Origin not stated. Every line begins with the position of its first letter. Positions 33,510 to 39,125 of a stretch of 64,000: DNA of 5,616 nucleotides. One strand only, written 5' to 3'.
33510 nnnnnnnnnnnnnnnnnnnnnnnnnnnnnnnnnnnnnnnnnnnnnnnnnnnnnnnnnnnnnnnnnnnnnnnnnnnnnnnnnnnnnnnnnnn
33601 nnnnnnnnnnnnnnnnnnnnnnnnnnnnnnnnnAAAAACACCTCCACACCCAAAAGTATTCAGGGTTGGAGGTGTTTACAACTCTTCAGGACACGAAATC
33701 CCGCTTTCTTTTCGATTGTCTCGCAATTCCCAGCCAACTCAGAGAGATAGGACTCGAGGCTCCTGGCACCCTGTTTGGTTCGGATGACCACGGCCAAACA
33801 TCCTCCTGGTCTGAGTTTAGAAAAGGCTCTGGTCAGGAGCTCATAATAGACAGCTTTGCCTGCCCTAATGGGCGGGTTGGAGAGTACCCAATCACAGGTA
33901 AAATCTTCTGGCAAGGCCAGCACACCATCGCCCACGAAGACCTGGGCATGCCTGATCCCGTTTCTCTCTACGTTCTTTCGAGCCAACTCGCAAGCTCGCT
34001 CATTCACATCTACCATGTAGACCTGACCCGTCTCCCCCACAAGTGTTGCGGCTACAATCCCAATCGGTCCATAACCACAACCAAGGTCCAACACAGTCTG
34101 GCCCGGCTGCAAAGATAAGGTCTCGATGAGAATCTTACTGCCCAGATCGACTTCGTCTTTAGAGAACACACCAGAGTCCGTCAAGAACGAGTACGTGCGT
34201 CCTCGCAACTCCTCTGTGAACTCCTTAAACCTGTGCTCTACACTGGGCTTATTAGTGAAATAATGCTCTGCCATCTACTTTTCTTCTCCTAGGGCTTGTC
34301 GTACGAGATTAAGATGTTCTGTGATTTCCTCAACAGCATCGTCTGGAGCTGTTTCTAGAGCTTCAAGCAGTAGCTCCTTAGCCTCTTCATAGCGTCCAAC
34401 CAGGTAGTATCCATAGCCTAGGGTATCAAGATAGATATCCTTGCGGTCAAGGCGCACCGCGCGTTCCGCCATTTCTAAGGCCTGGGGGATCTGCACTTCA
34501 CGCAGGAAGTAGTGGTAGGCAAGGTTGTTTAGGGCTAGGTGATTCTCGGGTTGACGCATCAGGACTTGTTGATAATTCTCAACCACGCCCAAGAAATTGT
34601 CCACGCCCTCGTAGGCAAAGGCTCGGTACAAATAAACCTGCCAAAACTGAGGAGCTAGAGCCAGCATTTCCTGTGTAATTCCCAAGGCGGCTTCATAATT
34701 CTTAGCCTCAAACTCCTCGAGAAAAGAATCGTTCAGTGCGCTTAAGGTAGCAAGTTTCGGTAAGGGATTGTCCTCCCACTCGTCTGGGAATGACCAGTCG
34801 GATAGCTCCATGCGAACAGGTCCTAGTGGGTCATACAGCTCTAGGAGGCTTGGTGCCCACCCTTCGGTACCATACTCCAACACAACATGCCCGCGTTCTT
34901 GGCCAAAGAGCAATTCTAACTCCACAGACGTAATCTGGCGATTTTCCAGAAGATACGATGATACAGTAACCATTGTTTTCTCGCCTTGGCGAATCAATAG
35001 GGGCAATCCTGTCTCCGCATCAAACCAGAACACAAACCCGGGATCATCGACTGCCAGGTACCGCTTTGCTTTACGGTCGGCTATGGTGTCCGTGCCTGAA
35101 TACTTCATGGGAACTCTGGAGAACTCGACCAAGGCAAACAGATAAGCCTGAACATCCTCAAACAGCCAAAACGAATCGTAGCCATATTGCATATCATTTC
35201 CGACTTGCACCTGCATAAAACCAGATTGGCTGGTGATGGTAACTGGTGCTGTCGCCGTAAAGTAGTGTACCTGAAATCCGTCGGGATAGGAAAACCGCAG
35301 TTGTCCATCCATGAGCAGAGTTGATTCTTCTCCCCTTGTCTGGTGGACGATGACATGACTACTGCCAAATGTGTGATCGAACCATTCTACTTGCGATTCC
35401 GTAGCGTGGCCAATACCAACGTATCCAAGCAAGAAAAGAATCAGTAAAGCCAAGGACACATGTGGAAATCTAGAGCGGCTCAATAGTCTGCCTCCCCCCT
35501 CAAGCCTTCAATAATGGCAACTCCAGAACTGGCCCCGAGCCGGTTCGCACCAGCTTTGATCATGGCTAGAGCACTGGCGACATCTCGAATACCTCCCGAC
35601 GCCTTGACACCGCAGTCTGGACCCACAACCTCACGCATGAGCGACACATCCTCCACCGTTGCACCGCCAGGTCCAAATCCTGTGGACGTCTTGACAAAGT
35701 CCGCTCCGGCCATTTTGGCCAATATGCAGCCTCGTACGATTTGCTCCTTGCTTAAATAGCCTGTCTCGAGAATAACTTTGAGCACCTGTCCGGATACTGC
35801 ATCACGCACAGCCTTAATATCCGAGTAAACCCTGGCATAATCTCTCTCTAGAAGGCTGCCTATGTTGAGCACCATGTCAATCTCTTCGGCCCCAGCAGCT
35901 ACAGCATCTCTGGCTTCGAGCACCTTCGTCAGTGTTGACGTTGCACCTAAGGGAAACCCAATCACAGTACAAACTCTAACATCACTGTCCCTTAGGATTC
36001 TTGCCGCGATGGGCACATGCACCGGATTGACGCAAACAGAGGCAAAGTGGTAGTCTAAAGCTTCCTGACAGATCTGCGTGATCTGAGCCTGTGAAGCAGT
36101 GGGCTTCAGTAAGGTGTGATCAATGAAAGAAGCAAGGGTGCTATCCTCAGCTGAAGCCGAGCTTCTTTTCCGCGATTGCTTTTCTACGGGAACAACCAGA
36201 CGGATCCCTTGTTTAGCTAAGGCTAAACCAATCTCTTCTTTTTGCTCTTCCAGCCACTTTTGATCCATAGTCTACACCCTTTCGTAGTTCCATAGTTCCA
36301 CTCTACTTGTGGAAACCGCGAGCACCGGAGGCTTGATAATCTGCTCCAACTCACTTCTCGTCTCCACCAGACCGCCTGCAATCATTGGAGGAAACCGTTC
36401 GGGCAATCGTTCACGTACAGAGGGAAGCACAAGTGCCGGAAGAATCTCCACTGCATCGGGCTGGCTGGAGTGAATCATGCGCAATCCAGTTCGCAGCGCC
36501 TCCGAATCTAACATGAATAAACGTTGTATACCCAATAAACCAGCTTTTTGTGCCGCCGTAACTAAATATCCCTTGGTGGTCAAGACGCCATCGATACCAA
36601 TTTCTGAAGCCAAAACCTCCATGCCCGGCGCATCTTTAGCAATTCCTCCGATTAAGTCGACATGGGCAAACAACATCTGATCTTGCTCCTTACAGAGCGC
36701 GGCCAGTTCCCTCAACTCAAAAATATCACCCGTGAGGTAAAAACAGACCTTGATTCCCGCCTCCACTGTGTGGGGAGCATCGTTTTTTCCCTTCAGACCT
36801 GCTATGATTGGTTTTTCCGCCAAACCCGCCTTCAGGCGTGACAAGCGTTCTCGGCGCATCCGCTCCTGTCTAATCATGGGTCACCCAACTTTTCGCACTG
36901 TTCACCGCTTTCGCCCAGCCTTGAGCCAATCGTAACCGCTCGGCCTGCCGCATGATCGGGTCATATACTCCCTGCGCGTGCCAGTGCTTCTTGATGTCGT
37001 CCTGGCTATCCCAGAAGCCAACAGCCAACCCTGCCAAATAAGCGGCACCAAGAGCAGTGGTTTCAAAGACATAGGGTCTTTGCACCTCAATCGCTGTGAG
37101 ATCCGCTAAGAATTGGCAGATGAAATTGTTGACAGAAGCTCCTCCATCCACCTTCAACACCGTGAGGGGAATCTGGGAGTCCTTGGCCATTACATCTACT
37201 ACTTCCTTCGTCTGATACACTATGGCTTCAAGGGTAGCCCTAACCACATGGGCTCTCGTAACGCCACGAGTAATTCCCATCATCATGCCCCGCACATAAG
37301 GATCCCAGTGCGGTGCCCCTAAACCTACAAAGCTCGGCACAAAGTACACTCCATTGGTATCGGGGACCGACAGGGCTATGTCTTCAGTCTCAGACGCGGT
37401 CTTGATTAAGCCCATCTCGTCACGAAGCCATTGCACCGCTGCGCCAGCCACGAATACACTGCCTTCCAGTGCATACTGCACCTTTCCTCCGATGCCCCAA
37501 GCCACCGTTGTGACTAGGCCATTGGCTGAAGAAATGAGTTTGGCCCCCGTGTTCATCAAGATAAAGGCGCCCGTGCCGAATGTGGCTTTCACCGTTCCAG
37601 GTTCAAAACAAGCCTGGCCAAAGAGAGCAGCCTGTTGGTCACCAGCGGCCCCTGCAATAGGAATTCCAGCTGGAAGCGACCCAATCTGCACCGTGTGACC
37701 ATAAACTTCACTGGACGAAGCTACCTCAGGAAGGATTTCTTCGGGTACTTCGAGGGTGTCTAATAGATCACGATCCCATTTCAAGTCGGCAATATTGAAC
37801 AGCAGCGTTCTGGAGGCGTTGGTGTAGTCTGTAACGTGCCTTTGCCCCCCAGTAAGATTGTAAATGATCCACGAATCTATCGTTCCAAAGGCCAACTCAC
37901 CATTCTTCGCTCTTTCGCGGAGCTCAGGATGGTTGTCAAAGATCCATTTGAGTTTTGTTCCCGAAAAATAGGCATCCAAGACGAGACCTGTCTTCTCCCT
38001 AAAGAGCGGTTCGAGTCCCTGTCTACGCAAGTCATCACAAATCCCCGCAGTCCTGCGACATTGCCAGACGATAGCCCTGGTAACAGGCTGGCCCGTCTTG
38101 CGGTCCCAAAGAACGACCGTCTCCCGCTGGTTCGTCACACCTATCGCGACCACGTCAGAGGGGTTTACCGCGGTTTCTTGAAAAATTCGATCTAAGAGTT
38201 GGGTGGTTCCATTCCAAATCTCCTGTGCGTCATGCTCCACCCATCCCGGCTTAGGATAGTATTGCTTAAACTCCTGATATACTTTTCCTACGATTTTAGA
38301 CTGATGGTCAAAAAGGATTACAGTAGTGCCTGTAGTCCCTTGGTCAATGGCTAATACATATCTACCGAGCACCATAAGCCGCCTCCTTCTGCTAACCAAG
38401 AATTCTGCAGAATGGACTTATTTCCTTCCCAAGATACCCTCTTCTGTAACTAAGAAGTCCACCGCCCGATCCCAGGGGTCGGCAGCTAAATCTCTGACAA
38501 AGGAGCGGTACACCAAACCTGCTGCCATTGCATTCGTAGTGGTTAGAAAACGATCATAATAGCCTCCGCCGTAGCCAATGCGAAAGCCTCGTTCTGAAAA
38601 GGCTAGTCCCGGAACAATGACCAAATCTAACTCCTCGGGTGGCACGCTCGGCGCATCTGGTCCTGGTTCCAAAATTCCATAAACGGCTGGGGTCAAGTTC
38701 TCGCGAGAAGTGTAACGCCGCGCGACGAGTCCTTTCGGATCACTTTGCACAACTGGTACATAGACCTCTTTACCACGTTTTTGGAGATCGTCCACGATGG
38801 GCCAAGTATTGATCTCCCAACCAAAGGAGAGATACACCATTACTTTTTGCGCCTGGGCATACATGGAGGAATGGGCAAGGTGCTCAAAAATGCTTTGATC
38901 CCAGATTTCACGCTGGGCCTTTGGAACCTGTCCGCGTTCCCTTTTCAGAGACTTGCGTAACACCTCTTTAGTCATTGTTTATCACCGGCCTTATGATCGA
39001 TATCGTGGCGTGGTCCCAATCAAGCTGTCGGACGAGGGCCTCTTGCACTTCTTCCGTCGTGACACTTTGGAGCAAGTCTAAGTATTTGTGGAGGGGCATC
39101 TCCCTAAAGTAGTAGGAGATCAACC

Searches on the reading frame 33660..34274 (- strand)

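Call 57: search_protein_families(library=pfam, proteins=[window:33660-34274:-], max_evalue=0.0001)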
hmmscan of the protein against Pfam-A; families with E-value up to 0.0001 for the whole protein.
window:33660-34274:- (204 aa): 15 families
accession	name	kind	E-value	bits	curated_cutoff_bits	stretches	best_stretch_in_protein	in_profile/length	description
PF05175.20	MTS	-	6.7e-43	146.7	23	1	28-197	2-170/170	Methyltransferase small domain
PF13847.12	Methyltransf_31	-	5.8e-13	49.2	27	1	57-162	3-109/145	Methyltransferase domain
PF13649.12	Methyltransf_25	-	8e-12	46.1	27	1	61-158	1-97/97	Methyltransferase domain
PF01135.25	PCMT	-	1.7e-11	44.7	20.3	1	49-165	65-174/210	Protein-L-isoaspartate(D-aspartate) O-methyltransferase (PCMT)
PF01209.24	Ubie_methyltran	-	9.5e-10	38.6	20.1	1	47-166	37-155/233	ubiE/COQ5 methyltransferase family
PF06325.19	PrmA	-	2.9e-09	37.3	22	1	55-160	159-256/296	Ribosomal protein L11 methyltransferase (PrmA)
PF10294.15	Methyltransf_16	-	9.1e-07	29.2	21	1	58-107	47-94/174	Lysine methyltransferase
PF02353.26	CMAS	-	1.5e-06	28.2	27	1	47-163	52-165/273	Mycolic acid cyclopropane synthetase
PF08241.18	Methyltransf_11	-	7.4e-06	27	21.2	1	62-161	1-94/95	Methyltransferase domain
PF01170.24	UPF0020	-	2.2e-05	24.7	22.3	0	76-180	47-179/197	RMKL-like, methyltransferase domain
PF03602.21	Cons_hypoth95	-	2.6e-05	24.4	24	1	58-147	42-136/182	Conserved hypothetical protein 95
PF02475.24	TRM5-TYW2_MTfase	-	3.3e-05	24.3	28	1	56-140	35-118/164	TRM5/TYW2 methyltransferase domain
PF12847.13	Methyltransf_18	-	4.3e-05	24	27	1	55-124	12-81/151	Methyltransferase domain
PF08242.18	Methyltransf_12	-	5.2e-05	24.3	30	1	62-160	1-98/98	Methyltransferase domain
PF01189.24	Methyltr_RsmB-F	-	7.3e-05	22.9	27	0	52-117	3-68/199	16S rRNA methyltransferase RsmB/F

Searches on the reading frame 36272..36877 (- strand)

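Call 57: search_protein_families(library=pfam, proteins=[window:36272-36877:-], max_evalue=0.0001)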
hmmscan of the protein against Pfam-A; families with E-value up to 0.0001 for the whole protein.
window:36272-36877:- (201 aa): 1 family
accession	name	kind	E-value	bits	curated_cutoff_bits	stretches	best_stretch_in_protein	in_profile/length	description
PF04309.18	G3P_antiterm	-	2.5e-48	164.2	27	1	24-196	1-173/173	Glycerol-3-phosphate responsive antiterminator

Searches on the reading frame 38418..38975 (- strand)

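Call 57: search_protein_families(library=pfam, proteins=[window:38418-38975:-], max_evalue=0.0001)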
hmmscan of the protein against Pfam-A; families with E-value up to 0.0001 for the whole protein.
window:38418-38975:- (185 aa): 1 family
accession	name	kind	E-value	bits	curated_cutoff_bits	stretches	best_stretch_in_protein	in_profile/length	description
PF01812.26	5-FTHF_cyc-lig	-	1.3e-37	129.9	27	1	3-178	1-186/186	5-formyltetrahydrofolate cyclo-ligase family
